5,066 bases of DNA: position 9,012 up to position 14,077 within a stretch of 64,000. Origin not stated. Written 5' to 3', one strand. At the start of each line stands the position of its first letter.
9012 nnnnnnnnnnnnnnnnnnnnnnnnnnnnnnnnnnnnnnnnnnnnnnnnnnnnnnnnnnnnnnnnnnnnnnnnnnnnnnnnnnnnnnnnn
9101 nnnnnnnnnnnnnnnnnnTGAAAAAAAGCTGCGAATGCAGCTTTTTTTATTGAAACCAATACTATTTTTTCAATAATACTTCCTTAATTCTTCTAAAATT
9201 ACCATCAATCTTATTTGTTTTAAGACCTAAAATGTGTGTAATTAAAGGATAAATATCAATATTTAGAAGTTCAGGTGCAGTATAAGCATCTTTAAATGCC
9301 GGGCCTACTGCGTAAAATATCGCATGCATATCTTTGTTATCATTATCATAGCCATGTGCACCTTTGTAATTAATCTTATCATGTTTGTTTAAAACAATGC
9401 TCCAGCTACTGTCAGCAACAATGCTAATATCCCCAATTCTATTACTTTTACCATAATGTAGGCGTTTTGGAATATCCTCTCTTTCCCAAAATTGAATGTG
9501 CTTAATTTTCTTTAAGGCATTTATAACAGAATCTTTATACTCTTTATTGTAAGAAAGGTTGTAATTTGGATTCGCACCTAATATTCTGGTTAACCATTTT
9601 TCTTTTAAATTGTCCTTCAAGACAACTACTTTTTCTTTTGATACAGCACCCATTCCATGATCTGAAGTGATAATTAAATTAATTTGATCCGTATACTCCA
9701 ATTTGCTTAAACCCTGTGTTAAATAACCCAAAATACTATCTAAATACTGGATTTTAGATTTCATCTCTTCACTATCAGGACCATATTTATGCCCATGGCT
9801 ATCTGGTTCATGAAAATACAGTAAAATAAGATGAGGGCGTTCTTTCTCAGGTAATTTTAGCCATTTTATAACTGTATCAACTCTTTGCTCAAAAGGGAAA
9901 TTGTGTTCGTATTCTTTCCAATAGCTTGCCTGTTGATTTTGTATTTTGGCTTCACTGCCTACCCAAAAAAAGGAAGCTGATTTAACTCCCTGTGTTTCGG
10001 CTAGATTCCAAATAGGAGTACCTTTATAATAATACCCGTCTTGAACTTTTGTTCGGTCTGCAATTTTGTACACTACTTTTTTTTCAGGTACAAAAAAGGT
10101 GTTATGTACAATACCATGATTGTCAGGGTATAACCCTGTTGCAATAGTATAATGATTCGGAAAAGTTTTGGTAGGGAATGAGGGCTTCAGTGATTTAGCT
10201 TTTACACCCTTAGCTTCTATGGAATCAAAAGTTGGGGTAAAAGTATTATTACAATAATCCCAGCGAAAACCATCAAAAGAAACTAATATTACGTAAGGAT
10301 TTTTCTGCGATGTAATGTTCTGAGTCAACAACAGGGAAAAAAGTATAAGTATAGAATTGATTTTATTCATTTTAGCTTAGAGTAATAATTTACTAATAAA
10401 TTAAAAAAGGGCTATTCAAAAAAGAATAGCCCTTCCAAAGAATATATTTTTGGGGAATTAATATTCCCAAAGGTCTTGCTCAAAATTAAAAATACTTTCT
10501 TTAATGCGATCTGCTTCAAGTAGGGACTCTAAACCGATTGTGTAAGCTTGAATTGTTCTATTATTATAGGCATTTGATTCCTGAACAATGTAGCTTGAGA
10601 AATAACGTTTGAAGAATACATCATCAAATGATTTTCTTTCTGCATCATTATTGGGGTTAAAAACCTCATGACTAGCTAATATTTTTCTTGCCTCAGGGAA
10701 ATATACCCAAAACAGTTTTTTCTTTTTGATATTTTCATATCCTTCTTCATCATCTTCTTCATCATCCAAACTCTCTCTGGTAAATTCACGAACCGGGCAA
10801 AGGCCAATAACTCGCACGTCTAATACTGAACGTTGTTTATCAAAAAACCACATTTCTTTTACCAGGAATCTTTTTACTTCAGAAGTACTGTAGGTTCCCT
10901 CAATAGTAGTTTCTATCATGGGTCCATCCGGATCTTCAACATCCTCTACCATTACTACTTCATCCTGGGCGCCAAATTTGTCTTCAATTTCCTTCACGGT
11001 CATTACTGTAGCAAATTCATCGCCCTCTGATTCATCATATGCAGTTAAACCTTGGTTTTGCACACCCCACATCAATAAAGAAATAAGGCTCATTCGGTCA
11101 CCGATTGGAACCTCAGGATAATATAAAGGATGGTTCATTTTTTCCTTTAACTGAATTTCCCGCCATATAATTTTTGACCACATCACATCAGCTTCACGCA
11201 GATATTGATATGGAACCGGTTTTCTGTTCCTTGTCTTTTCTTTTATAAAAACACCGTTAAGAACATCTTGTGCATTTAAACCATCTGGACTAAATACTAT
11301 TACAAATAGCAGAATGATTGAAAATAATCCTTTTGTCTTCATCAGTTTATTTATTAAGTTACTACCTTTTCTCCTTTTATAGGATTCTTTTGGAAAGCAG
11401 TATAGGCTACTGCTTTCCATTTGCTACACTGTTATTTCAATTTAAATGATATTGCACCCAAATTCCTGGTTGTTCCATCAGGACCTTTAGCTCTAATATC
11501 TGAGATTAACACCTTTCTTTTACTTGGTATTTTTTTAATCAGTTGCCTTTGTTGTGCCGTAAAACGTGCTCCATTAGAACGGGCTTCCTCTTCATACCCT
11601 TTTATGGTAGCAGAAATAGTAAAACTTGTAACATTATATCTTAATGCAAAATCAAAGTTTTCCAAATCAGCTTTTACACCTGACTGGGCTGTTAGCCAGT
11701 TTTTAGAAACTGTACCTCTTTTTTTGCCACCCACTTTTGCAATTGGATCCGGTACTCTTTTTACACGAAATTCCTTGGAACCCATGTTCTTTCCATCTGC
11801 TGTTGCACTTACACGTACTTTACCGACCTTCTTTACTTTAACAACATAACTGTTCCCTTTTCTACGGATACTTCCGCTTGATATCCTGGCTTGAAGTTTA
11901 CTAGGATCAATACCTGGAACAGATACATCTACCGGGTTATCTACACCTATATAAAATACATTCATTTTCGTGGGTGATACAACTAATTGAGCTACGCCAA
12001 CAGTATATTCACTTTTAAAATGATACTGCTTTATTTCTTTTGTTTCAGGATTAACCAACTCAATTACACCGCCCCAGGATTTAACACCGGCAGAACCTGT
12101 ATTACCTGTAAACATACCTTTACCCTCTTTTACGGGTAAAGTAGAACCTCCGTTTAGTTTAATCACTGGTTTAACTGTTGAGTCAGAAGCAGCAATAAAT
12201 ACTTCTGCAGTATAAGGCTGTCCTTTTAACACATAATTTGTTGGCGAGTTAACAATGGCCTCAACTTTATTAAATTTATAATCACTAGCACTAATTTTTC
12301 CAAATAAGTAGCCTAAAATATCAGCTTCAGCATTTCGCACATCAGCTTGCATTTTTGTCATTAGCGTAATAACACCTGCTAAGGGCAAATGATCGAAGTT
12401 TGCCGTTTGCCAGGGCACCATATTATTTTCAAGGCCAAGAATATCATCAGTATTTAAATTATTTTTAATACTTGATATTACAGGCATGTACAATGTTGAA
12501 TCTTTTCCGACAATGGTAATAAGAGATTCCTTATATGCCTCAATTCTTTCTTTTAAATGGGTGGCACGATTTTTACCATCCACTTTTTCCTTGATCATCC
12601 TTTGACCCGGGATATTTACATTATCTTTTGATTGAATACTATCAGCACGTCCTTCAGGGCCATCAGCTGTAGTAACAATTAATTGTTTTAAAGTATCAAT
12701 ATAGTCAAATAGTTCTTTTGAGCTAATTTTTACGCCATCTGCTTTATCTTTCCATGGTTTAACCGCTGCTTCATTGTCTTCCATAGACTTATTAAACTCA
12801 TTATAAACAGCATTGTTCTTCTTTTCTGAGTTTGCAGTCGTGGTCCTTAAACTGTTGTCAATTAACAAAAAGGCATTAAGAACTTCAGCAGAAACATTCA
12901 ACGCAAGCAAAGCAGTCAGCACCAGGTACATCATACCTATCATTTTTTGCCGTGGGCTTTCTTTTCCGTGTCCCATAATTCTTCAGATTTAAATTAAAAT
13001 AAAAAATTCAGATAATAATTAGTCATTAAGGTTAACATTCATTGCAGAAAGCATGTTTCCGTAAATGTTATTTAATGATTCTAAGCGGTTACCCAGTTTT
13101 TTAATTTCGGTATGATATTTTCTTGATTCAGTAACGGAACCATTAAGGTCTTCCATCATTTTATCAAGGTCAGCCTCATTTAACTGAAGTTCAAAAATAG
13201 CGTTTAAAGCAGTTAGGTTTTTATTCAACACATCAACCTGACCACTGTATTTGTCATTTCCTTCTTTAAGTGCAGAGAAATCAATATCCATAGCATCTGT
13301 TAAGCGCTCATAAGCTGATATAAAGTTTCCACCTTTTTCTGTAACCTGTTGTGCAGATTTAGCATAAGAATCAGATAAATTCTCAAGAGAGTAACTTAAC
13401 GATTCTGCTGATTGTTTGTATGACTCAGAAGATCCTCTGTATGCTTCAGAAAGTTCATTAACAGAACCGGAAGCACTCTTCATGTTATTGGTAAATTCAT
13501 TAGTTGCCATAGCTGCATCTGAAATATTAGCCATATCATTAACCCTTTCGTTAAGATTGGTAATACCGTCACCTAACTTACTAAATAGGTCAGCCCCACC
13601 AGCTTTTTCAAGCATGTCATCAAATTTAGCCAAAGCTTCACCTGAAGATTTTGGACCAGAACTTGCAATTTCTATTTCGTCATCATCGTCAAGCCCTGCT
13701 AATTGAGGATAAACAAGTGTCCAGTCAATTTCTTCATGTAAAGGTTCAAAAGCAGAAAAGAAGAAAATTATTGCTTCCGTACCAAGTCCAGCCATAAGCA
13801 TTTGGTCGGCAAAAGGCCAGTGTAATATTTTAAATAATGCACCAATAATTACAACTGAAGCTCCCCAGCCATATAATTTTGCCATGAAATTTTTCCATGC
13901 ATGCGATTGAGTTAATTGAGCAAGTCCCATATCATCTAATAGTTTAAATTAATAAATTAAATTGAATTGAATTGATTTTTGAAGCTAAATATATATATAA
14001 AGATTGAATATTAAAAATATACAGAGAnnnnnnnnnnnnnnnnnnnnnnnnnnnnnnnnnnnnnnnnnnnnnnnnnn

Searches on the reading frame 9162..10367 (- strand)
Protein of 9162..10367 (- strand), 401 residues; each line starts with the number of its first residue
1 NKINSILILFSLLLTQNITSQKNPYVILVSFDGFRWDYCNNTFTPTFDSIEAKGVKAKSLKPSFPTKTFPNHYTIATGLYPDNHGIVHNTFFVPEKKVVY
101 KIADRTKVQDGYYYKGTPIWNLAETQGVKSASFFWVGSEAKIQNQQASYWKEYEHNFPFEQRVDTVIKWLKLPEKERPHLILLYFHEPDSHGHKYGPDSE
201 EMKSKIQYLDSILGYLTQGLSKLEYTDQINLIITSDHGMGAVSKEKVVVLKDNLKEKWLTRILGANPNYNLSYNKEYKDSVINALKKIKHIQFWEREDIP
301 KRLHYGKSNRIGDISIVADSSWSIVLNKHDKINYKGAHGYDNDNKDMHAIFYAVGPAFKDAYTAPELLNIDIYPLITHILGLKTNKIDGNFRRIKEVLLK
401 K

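Call 32: search_protein_families(library=pfam, proteins=[window:9162-10367:-], max_evalue=0.00001)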
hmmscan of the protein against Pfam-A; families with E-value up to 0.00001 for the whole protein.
window:9162-10367:- (401 aa): 2 families
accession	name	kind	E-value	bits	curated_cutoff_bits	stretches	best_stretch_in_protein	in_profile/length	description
PF01663.27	Phosphodiest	-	1.4e-94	318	23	1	26-341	1-342/342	Type I phosphodiesterase / nucleotide pyrophosphatase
PF00884.28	Sulfatase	-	2.7e-07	30.6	25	1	24-241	1-245/301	Sulfatase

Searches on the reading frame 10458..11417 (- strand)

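Call 32: search_protein_families(library=pfam, proteins=[window:10458-11417:-], max_evalue=0.00001)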
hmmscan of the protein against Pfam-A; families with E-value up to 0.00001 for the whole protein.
window:10458-11417:- (319 aa): 1 family
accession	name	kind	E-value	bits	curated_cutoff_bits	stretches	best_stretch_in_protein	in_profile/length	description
PF19841.4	GldN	-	1e-70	238.4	23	1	74-318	2-228/228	Gliding motility associated protein GldN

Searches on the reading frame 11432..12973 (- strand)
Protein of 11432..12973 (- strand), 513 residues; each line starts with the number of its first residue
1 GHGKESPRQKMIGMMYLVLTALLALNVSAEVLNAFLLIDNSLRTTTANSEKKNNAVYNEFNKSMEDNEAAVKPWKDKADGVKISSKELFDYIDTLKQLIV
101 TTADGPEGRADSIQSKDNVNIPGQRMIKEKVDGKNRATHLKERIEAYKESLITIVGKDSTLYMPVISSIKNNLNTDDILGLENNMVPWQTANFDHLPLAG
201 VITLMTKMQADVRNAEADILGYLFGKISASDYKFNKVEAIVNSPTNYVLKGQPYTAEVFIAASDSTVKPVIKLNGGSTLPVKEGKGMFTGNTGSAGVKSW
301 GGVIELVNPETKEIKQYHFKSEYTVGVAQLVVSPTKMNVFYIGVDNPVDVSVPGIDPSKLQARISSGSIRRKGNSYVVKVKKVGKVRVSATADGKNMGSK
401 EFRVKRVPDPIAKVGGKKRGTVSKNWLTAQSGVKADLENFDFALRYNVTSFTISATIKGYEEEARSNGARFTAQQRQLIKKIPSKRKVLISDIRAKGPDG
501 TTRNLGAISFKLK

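Call 32: search_protein_families(library=pfam, proteins=[window:11432-12973:-], max_evalue=0.00001)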
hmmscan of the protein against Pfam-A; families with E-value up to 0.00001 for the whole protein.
window:11432-12973:- (513 aa): 4 families
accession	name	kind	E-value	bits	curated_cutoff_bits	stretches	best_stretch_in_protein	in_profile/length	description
PF12081.13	GldM_1st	-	4.2e-48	164.4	25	1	30-225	1-193/194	GldM N-terminal domain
PF21601.3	GldM_2nd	-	4.3e-23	82.1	24.4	1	229-325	2-96/98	GldM second domain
PF12080.14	GldM_4th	-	5.9e-22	78.9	24.6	1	408-512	1-113/114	GldM C-terminal domain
PF21602.3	GldM_3rd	-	4.7e-20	72.1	25.2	1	331-405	3-82/82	GldM third domain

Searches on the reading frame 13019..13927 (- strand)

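Call 32: search_protein_families(library=pfam, proteins=[window:13019-13927:-], max_evalue=0.00001)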
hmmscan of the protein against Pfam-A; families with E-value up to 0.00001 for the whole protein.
window:13019-13927:- (302 aa): 1 family
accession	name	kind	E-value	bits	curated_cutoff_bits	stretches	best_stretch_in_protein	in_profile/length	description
PF22827.1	GldL_N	-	3.5e-31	107.6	24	1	18-78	1-61/62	GldL N-terminal domain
